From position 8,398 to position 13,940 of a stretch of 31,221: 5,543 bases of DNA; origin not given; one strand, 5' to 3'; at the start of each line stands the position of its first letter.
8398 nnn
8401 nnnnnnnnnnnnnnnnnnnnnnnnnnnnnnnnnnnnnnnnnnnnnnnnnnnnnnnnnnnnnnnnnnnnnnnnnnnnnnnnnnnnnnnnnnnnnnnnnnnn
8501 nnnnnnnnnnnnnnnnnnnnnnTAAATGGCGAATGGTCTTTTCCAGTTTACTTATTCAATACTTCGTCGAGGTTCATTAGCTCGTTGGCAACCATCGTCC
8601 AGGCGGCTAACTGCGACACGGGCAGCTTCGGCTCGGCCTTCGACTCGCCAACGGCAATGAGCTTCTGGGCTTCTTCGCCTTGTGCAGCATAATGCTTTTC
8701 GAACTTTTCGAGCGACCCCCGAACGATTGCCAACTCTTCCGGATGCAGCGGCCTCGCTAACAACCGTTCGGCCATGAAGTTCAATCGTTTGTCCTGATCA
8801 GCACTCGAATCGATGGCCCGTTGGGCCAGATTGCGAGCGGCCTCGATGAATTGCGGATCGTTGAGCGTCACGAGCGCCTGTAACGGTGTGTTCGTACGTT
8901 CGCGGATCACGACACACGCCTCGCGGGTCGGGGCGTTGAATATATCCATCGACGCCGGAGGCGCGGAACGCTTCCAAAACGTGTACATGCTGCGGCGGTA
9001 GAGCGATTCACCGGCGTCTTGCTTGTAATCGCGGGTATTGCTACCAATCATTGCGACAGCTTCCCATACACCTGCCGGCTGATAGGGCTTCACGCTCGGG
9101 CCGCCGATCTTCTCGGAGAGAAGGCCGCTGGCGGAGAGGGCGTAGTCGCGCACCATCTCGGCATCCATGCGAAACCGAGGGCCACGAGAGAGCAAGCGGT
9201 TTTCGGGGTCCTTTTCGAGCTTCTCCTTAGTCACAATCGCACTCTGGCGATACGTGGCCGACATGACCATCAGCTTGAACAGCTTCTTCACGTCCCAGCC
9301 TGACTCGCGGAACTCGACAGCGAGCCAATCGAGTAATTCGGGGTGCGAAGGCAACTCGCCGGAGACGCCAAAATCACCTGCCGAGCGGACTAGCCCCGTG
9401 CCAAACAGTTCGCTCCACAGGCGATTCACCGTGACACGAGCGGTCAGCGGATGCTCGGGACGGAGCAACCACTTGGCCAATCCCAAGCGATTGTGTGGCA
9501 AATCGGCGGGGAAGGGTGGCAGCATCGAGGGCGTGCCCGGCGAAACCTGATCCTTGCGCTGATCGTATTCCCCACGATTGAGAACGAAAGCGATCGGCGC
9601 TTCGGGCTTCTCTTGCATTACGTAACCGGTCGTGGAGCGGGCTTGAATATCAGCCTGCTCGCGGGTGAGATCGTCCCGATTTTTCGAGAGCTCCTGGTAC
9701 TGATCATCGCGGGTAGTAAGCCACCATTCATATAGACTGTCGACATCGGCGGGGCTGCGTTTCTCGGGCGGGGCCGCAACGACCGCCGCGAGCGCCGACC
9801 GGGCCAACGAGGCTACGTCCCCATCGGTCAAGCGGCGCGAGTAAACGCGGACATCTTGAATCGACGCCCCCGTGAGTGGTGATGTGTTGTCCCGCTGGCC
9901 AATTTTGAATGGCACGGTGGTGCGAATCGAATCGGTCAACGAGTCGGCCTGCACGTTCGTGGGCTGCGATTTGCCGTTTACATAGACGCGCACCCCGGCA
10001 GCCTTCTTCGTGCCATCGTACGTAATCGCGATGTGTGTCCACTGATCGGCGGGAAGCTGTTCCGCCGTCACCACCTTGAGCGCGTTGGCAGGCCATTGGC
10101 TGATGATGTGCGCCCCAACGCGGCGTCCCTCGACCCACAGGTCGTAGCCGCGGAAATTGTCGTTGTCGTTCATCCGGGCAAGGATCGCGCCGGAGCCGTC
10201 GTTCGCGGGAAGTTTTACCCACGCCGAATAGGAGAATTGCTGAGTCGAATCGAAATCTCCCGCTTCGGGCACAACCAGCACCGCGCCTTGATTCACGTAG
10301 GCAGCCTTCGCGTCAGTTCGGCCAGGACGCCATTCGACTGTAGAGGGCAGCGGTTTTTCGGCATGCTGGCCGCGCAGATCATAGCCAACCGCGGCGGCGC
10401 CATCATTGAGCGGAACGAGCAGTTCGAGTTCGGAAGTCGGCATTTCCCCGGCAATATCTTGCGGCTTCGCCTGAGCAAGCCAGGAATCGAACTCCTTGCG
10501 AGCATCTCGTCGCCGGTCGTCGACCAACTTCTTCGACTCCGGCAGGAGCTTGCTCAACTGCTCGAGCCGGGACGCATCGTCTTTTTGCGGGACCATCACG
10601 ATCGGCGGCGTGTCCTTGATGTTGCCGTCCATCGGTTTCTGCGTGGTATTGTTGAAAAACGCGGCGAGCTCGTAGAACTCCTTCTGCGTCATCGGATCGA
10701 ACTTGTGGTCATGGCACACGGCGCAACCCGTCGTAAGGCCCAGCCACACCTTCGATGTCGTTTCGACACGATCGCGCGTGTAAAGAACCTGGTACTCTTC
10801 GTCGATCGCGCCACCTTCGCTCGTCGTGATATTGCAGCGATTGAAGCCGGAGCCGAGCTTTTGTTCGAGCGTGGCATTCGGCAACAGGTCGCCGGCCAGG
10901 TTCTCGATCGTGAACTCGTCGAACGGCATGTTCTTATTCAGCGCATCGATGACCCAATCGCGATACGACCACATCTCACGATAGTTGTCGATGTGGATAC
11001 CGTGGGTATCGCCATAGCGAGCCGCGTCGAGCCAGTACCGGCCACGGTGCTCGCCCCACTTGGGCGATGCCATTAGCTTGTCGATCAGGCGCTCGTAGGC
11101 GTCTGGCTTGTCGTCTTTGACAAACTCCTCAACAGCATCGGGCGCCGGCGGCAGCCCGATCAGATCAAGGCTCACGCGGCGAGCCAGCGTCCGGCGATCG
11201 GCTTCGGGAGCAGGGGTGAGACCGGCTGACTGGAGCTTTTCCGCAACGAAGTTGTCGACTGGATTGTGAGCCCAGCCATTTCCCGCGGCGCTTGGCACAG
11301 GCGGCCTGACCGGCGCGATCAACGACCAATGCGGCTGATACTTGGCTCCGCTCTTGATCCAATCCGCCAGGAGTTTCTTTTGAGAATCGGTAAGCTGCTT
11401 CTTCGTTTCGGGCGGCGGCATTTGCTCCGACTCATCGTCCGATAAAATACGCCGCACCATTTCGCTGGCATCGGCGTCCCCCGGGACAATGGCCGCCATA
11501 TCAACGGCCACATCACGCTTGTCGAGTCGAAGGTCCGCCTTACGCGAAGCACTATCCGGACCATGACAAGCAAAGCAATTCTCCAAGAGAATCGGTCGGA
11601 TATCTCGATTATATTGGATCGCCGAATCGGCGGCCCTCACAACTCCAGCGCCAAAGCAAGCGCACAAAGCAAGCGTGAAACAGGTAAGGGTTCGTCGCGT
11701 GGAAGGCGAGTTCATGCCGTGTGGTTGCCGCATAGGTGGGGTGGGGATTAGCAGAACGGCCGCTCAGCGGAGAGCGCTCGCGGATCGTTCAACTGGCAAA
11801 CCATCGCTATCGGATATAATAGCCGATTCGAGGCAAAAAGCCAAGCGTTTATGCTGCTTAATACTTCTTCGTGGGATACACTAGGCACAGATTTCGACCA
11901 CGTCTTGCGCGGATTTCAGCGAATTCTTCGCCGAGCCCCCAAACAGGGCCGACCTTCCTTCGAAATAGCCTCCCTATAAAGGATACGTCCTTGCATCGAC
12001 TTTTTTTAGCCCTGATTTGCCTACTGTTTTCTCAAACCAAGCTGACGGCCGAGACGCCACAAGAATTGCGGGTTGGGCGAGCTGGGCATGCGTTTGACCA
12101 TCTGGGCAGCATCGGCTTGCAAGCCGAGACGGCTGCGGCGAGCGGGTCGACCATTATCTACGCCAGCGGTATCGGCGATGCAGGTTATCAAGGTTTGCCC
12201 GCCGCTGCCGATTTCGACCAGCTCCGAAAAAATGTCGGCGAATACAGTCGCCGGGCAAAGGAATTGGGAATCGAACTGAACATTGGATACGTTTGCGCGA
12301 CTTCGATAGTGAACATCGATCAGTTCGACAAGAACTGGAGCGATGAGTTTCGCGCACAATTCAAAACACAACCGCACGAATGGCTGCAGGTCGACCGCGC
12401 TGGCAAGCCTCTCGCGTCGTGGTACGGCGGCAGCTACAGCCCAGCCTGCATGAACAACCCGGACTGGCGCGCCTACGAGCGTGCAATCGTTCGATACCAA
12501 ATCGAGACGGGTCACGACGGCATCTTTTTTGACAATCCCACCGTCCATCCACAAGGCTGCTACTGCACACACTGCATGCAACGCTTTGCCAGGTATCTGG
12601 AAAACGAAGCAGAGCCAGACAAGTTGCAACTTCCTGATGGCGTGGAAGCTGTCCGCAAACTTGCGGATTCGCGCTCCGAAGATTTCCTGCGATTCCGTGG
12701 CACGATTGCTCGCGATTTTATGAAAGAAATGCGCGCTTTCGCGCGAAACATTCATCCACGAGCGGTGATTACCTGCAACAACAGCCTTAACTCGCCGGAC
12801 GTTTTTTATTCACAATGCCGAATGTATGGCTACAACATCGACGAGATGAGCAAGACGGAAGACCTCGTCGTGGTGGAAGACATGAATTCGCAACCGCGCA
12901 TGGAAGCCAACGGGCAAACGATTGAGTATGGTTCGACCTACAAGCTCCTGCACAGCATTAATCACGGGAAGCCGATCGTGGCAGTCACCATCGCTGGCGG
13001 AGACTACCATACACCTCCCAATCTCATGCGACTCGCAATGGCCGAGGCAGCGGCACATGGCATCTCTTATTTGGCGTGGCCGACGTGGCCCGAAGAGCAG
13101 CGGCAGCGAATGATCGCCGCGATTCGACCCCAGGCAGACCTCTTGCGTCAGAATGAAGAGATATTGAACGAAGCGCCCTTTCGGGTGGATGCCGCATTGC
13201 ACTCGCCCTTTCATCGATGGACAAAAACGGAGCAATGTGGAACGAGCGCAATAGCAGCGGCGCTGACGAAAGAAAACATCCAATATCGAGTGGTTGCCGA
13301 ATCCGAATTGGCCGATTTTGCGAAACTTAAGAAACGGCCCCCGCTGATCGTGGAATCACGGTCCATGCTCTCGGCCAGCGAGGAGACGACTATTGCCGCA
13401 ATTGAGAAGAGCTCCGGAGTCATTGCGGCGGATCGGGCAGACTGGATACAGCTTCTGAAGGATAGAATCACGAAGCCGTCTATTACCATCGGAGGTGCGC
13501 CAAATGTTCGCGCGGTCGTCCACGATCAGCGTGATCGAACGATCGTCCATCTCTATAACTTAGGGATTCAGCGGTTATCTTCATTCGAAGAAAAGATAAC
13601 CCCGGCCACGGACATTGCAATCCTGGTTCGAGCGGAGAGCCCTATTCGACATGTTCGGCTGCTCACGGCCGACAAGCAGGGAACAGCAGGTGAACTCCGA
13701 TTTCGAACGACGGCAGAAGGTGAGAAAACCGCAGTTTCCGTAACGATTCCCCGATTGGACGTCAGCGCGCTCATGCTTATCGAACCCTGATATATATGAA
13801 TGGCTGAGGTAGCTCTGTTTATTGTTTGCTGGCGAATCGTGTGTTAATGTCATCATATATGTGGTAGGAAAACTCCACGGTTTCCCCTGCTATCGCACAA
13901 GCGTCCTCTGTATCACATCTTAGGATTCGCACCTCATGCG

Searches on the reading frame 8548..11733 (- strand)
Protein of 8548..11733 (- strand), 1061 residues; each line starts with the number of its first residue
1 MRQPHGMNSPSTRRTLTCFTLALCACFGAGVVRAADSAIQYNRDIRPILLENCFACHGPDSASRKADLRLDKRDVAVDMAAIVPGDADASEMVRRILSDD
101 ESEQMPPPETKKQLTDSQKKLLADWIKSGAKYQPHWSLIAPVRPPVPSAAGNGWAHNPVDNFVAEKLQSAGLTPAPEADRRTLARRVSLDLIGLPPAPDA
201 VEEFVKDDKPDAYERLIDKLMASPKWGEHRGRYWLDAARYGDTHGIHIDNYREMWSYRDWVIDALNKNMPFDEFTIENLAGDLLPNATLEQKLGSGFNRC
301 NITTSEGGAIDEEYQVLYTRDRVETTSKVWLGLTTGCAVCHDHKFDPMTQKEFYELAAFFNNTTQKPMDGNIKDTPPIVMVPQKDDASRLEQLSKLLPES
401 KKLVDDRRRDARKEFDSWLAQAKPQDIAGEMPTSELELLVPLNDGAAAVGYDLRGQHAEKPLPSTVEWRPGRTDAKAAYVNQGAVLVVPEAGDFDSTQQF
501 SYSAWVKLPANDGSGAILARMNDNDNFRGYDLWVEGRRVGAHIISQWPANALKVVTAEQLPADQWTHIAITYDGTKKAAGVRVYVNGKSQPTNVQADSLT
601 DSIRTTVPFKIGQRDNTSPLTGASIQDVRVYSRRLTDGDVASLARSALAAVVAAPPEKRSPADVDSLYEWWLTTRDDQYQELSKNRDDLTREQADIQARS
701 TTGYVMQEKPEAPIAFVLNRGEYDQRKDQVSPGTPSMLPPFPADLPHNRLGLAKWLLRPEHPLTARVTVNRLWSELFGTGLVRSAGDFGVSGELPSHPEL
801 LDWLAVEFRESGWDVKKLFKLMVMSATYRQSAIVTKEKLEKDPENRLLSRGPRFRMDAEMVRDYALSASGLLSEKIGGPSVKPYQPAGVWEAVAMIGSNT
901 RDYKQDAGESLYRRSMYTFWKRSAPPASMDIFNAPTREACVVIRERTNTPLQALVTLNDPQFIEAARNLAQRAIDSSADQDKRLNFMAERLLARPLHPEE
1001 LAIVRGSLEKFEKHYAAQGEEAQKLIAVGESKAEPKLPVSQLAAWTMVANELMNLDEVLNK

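Call 34: search_protein_families(library=pfam, proteins=[window:8548-11733:-])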
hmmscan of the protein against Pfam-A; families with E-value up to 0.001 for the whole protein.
window:8548-11733:- (1061 aa): 7 families
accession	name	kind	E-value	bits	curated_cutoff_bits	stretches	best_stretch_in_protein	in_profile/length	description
PF07587.16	PSD1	-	3.6e-101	338.1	28.5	1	748-1005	1-241/244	Protein of unknown function (DUF1553)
PF07583.16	PSCyt2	-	3.3e-83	279.2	29.8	1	158-364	1-208/209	Protein of unknown function (DUF1549)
PF13385.13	Laminin_G_3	-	4e-25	89.2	27.6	1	487-641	8-151/151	Concanavalin A-like lectin/glucanases superfamily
PF07635.16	PSCyt1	-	4.3e-18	66.1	22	1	53-109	1-59/59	Planctomycete cytochrome C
PF00034.26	Cytochrom_C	-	0.00017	23.3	21.3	0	51-128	10-88/90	Cytochrome c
PF13442.11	Cytochrome_CBB3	-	0.00027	21.6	27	0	48-126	9-68/68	Cytochrome C oxidase, cbb3-type, subunit III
PF22297.1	PccH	-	0.00079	20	24.4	0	41-74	2-34/133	PccH Cytochrome c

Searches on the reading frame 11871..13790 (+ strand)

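Call 34: search_protein_families(library=pfam, proteins=[window:11871-13790:+])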
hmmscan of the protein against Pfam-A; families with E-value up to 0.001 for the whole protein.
window:11871-13790:+ (639 aa): 2 families
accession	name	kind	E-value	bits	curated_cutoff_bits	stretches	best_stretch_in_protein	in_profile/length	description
PF02449.21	Glyco_hydro_42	-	1.8e-07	31.3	21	0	262-406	195-337/376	Beta-galactosidase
PF14885.12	GHL15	-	9.4e-05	22.9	27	1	159-225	33-99/271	Hypothetical glycosyl hydrolase family 15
